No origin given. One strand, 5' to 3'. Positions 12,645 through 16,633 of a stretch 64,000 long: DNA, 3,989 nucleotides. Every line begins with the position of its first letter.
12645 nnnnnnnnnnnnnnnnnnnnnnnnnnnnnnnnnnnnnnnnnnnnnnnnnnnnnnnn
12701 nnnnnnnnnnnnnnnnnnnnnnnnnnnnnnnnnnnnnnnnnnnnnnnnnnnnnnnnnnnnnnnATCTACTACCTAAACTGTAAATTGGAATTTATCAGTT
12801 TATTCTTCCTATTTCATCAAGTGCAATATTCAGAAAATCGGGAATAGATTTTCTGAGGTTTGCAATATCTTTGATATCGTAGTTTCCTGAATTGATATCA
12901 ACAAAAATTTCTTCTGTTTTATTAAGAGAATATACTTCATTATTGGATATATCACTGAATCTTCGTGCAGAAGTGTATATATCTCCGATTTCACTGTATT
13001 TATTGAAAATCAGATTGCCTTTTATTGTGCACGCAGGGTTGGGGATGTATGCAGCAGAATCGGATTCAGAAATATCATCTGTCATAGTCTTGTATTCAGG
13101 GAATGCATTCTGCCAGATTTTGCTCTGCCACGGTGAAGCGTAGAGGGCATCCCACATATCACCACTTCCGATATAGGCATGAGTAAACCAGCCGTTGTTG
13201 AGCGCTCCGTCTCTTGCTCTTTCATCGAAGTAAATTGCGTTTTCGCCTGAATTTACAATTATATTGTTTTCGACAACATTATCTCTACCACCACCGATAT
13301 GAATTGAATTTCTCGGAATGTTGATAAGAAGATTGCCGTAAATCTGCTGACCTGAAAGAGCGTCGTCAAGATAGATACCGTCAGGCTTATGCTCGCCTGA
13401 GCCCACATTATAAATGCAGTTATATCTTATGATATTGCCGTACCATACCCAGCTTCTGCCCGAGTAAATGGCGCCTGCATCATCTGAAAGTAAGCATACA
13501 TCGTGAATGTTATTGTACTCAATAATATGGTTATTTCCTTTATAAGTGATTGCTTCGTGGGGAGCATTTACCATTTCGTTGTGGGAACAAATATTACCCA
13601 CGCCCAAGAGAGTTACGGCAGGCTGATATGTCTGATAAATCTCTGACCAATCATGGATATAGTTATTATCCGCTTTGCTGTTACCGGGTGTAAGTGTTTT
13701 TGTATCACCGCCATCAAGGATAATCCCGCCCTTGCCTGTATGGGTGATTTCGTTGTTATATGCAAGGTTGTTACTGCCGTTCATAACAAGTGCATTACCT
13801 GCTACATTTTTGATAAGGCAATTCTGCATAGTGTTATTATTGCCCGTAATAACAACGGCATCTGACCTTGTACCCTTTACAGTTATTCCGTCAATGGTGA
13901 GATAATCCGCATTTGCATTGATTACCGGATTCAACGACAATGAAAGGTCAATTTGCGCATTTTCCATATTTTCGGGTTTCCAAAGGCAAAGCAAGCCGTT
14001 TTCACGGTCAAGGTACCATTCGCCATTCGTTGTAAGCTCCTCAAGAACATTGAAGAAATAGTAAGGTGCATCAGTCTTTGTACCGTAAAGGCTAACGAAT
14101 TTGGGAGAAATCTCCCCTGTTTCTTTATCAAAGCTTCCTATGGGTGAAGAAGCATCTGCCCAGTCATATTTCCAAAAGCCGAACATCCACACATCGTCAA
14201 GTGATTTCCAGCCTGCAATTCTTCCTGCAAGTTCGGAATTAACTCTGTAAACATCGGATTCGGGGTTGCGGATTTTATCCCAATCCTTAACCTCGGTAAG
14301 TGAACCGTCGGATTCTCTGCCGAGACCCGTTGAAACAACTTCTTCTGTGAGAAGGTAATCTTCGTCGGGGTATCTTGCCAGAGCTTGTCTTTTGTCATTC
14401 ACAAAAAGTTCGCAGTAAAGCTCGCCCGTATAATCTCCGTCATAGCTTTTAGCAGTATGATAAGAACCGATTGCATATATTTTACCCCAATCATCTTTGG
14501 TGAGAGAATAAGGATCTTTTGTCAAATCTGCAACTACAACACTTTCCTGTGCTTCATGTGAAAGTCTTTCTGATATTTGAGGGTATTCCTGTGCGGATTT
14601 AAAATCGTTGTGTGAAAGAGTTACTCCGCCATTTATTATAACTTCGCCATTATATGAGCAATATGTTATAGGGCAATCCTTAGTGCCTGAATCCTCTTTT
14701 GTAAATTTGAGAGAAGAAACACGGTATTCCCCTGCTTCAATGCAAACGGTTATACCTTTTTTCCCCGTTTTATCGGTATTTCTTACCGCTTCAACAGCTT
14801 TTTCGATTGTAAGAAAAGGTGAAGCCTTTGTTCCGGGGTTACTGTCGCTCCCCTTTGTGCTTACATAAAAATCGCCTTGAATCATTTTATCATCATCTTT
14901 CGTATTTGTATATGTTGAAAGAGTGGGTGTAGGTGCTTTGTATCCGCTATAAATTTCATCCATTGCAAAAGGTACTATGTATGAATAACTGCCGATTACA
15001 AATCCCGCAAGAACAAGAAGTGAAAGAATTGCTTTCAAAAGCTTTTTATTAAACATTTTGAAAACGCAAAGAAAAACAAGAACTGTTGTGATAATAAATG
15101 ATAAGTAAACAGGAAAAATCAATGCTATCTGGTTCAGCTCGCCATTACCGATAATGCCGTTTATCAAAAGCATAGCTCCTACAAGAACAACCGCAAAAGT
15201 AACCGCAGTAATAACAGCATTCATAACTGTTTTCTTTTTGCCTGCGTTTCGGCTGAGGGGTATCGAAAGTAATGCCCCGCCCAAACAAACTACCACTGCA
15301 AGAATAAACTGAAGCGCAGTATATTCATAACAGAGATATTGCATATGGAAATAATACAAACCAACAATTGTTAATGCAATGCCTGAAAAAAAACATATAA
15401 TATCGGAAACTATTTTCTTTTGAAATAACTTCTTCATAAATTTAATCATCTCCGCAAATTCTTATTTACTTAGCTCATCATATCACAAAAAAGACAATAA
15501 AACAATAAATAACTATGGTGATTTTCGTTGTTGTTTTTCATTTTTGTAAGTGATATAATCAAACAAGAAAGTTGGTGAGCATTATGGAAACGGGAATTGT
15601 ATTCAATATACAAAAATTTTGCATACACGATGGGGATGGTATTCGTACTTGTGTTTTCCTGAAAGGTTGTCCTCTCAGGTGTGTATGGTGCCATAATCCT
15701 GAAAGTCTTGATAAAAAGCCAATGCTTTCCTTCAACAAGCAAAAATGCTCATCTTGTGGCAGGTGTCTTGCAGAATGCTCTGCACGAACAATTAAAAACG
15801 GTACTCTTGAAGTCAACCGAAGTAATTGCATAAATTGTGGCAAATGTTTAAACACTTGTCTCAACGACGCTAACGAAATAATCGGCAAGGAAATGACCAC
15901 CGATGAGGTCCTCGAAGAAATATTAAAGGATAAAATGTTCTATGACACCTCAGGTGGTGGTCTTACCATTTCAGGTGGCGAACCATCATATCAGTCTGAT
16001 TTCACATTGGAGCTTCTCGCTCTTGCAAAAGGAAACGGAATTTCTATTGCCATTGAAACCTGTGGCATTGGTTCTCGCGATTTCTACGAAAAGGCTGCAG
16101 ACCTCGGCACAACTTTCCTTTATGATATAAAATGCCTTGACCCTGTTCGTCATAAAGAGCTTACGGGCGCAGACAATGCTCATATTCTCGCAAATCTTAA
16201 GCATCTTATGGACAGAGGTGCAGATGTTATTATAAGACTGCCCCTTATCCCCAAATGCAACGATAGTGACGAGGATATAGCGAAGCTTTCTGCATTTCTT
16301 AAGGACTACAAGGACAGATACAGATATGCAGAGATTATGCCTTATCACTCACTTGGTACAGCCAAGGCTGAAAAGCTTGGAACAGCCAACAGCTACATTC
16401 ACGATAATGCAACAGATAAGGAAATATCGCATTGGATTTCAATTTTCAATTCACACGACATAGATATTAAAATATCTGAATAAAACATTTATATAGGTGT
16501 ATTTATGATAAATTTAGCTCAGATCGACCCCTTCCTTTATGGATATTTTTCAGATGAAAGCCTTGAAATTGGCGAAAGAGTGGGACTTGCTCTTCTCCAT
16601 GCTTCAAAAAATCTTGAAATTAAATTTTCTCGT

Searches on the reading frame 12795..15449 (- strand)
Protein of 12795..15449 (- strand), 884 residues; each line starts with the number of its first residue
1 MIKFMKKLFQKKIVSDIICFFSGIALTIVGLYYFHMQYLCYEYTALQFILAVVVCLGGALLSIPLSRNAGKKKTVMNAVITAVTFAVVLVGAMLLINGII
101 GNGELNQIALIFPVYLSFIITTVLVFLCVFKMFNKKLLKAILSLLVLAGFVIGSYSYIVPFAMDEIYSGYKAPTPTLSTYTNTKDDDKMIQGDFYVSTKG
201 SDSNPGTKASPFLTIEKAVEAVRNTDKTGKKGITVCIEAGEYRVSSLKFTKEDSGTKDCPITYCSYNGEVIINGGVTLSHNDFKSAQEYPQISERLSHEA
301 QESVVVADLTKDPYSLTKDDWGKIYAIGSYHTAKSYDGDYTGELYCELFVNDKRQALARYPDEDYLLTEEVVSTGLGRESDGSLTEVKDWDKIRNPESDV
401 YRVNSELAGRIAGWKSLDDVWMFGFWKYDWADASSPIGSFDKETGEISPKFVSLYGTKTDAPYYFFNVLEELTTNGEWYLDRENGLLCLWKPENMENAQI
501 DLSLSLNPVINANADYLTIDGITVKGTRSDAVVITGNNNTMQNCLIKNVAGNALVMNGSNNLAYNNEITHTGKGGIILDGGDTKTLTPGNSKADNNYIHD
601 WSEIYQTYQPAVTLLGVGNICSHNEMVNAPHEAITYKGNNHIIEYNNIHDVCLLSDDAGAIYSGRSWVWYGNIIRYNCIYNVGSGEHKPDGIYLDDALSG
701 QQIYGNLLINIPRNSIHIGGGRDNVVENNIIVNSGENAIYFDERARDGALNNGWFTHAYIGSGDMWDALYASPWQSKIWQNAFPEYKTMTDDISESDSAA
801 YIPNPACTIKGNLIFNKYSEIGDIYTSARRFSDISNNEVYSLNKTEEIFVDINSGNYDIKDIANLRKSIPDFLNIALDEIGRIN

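Call 87: search_protein_families(library=pfam, proteins=[window:12795-15449:-], max_evalue=0.001)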
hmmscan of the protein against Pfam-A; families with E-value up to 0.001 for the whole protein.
window:12795-15449:- (884 aa): 2 families
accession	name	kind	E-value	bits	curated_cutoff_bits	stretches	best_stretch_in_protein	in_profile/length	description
PF13229.12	Beta_helix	-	2.3e-09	37.5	25.9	1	513-666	6-148/158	Right handed beta helix region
PF05048.19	NosD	-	3.9e-06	26.9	23.6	0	616-789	23-176/212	Periplasmic copper-binding protein (NosD)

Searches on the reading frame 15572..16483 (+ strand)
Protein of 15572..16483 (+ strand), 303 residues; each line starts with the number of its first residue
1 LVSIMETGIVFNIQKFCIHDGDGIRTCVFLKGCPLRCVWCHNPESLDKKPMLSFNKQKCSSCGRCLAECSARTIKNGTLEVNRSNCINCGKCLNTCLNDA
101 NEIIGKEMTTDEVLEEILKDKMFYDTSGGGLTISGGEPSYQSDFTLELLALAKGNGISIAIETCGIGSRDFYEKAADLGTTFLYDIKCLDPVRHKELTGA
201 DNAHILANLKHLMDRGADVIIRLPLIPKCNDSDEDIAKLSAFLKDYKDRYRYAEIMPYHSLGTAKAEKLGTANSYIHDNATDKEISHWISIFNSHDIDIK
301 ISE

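Call 87: search_protein_families(library=pfam, proteins=[window:15572-16483:+], max_evalue=0.001)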
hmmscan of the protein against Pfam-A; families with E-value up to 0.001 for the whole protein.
window:15572-16483:+ (303 aa): 6 families
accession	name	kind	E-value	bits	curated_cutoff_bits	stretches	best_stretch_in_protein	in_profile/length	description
PF04055.27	Radical_SAM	-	1e-19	71.8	29.5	1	29-239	3-165/166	Radical SAM superfamily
PF13353.11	Fer4_12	-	2e-11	44.8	22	1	20-157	2-82/137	4Fe-4S single cluster domain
PF13237.11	Fer4_10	-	1.6e-06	28.4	25.5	1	53-96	3-52/53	4Fe-4S dicluster domain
PF00037.32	Fer4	-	1.1e-05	25.4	21.1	0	80-96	2-18/24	4Fe-4S binding domain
PF12837.12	Fer4_6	-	4.3e-05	23.7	25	1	80-96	3-19/24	4Fe-4S binding domain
PF14697.11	Fer4_21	-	0.00012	22.5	35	1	81-107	3-29/59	4Fe-4S dicluster domain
